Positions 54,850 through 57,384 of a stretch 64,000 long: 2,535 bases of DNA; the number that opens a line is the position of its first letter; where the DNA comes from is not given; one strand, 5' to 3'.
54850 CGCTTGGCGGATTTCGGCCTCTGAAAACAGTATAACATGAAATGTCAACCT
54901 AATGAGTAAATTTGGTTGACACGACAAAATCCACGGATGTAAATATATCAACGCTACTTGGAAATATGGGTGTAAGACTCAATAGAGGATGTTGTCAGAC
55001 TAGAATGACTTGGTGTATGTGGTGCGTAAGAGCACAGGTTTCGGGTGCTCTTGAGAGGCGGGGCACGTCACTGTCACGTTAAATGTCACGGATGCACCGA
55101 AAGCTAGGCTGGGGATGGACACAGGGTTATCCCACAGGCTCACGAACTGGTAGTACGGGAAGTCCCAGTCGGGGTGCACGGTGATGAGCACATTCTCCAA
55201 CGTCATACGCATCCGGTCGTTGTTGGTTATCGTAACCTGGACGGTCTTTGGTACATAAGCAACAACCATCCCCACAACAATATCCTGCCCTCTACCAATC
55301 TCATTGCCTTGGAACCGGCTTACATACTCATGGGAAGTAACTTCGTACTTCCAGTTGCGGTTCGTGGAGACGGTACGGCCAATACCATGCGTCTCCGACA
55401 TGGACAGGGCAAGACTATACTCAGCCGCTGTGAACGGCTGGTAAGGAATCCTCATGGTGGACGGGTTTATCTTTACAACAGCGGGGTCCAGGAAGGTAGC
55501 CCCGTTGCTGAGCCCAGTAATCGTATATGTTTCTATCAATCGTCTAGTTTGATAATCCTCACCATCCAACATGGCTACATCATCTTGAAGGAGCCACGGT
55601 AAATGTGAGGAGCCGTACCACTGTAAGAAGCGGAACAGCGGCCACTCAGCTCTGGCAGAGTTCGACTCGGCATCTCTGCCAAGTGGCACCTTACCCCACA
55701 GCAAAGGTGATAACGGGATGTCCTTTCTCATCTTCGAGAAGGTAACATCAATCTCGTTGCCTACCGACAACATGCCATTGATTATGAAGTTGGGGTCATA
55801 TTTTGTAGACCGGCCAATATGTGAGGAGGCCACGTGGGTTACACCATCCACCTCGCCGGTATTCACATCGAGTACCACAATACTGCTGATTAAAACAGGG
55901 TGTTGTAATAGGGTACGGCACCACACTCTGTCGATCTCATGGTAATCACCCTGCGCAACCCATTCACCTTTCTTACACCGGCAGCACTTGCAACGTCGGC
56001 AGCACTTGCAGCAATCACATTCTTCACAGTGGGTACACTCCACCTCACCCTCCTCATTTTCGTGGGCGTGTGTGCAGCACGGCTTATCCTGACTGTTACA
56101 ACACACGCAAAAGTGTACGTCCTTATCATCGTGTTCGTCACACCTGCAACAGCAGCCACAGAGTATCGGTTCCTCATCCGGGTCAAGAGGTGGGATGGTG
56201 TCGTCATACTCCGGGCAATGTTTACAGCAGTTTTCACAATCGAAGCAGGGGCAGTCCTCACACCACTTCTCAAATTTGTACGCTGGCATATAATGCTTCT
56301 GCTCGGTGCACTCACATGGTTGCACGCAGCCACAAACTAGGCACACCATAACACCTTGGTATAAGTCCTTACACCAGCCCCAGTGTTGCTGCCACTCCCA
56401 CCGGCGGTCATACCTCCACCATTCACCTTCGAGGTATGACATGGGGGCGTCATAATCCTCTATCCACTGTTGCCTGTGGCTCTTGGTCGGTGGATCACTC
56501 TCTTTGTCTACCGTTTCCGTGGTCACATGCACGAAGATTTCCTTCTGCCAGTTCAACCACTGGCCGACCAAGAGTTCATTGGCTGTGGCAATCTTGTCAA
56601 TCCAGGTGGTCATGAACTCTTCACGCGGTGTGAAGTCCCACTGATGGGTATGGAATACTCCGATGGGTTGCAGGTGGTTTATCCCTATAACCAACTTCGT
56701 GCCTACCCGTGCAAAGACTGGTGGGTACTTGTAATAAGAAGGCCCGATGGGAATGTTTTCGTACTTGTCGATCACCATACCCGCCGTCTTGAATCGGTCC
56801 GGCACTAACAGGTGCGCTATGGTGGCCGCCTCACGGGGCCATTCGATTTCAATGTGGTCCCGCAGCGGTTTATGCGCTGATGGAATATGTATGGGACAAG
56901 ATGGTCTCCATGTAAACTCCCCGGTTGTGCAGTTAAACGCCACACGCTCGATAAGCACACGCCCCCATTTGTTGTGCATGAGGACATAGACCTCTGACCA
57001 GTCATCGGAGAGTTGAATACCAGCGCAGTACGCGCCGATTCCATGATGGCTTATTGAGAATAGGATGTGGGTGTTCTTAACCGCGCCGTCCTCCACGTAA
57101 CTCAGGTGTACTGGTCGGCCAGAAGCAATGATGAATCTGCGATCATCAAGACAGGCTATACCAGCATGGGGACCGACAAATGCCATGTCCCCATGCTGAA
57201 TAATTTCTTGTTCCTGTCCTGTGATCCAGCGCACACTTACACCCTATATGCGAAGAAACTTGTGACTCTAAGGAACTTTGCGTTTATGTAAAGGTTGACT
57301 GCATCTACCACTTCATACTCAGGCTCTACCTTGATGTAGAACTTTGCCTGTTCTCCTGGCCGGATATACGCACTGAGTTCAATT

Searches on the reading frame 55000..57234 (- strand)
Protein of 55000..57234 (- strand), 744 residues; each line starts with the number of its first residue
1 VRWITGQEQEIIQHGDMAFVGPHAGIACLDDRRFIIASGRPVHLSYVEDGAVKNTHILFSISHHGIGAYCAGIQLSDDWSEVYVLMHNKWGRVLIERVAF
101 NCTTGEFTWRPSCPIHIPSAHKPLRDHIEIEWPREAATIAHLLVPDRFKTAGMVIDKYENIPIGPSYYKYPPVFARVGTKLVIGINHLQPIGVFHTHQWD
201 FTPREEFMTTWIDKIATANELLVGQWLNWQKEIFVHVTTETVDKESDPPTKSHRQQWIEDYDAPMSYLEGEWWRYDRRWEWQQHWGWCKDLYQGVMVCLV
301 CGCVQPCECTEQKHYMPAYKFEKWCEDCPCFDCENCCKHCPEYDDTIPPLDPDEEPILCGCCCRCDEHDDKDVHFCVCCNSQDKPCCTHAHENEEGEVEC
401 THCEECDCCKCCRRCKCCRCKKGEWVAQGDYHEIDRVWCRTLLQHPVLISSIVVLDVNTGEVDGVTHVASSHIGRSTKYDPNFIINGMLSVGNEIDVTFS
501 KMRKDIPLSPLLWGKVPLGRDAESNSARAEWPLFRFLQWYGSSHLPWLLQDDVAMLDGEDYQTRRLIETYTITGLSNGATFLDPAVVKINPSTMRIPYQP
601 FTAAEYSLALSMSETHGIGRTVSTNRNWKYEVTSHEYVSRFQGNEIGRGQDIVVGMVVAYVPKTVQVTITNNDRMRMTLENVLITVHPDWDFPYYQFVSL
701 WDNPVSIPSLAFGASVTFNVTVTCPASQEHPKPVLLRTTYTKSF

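Call 10: search_protein_families(library=pfam, proteins=[window:55000-57234:-], max_evalue=0.01)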
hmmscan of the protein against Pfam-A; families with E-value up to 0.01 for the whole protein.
window:55000-57234:- (744 aa): 0 families

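Call 11: search_protein_families(library=phrogs, proteins=[window:55000-57234:-], max_evalue=0.01)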
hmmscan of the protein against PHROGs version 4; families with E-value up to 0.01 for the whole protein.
window:55000-57234:- (744 aa): 0 families

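Call 13: find_related_loci(query=window:55000-57234:-, collection=viral_contigs, flank=4000)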
Query window:55000-57234:- (744 aa) in viral_contigs; peptide patterns used: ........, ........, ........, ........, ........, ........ (x = any residue, [..] = any of these).
No stretch of DNA in the collection matches any of the patterns.

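Call 57: search_protein_families(library=ncbifam, proteins=[window:55000-57234:-], max_evalue=1)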
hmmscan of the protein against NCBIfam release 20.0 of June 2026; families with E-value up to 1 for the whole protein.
window:55000-57234:- (744 aa): 0 families

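Call 58: search_protein_families(library=padloc, proteins=[window:55000-57234:-], max_evalue=1)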
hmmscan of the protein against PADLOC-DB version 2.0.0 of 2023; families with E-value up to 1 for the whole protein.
window:55000-57234:- (744 aa): 0 families

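Call 77: search_protein_representatives(protein=window:55000-57234:-)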
Query: 744 residues. Proteins with E-value up to 0.001 (for the whole library): 17; up to 1e-10: 11; up to 1e-30: 6. The best 17 are listed.
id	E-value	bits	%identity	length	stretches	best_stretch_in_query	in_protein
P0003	3.6e-195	666.9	100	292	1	453-744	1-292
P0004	1.8e-70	254.5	40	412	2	428-740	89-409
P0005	1.5e-52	195.2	30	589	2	395-741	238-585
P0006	7.9e-51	189.5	29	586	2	397-741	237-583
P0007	1.4e-32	129.1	32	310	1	433-742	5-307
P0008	8.4e-32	126.5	28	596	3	408-742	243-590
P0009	2.8e-18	81.8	22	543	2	433-686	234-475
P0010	4.9e-16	74.4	25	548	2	441-690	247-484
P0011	2.5e-14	68.8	32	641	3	622-741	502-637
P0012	1.9e-13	65.9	30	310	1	440-744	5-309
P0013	2.4e-11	58.9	32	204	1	535-743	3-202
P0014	1.2e-08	50.0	30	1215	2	615-742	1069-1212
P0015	5.6e-08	47.8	33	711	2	607-742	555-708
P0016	1.8e-07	46.1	38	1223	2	635-743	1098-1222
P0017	2.0e-06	42.6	28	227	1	533-741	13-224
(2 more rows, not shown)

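Call 78: find_encoding_contigs(protein=P0004, flank=5000, max_places=4)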
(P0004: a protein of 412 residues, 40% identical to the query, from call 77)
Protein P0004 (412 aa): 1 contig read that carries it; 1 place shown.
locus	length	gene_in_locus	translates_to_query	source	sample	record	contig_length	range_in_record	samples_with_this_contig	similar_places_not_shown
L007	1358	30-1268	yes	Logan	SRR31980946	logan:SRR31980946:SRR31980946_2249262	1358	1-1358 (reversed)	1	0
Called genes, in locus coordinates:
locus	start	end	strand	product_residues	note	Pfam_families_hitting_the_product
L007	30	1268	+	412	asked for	-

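Call 80: find_encoding_contigs(protein=P0005, flank=6000, max_places=4)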
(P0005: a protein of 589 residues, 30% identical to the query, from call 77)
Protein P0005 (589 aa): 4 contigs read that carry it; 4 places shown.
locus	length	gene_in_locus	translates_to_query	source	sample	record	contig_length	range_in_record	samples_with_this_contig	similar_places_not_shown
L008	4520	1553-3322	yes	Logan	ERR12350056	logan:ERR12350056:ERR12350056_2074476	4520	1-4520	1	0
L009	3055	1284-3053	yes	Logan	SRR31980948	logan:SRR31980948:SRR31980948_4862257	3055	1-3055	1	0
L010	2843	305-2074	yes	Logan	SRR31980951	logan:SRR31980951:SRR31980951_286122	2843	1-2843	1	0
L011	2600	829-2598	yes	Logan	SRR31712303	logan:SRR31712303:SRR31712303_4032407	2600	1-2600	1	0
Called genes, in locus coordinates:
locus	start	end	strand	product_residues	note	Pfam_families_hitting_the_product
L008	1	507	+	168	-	?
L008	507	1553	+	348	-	-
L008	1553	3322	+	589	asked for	-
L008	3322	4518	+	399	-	?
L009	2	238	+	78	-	?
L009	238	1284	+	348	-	-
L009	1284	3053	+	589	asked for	?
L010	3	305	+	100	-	?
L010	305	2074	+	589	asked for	-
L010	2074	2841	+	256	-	?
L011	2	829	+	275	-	?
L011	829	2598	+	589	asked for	?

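Call 81: find_encoding_contigs(protein=P0006, flank=6000, max_places=4)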
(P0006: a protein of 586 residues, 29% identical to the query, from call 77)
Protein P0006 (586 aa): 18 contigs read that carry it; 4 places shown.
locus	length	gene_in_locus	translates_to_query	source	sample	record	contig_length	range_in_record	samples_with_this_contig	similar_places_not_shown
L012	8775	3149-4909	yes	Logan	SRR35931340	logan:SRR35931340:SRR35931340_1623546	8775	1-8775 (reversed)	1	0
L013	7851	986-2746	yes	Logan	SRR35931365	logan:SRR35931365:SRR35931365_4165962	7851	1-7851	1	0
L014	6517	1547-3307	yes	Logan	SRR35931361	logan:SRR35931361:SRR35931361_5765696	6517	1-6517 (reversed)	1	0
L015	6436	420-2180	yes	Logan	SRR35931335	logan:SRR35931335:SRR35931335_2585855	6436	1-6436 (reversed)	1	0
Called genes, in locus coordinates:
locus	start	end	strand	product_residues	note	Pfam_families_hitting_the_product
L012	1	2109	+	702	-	?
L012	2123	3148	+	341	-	-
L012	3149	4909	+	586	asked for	-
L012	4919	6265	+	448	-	-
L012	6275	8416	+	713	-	-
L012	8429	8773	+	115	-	?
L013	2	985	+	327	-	?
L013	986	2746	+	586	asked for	-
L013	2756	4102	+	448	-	-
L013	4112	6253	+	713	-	-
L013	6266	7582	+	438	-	-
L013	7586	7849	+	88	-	?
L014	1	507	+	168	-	?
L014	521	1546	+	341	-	-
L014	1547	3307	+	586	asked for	-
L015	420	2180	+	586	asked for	-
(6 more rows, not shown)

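Call 82: find_encoding_contigs(protein=P0008, flank=6000, max_places=4)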
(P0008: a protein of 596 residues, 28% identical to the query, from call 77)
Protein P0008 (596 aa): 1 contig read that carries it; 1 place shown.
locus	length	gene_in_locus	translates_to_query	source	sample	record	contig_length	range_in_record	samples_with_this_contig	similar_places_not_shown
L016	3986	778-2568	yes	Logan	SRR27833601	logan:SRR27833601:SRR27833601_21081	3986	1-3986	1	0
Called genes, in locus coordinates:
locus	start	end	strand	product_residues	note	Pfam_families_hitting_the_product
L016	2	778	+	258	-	?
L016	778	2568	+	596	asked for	-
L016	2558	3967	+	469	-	-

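Call 117: find_related_loci(query=P0004, collection=viral_contigs, flank=5000)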
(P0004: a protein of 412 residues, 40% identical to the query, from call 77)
Query P0004 (412 aa) in viral_contigs; peptide patterns used: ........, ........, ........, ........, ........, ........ (x = any residue, [..] = any of these).
3 stretches matched a pattern, but none encodes a relative of the query by tblastn (E <= 1e-3).
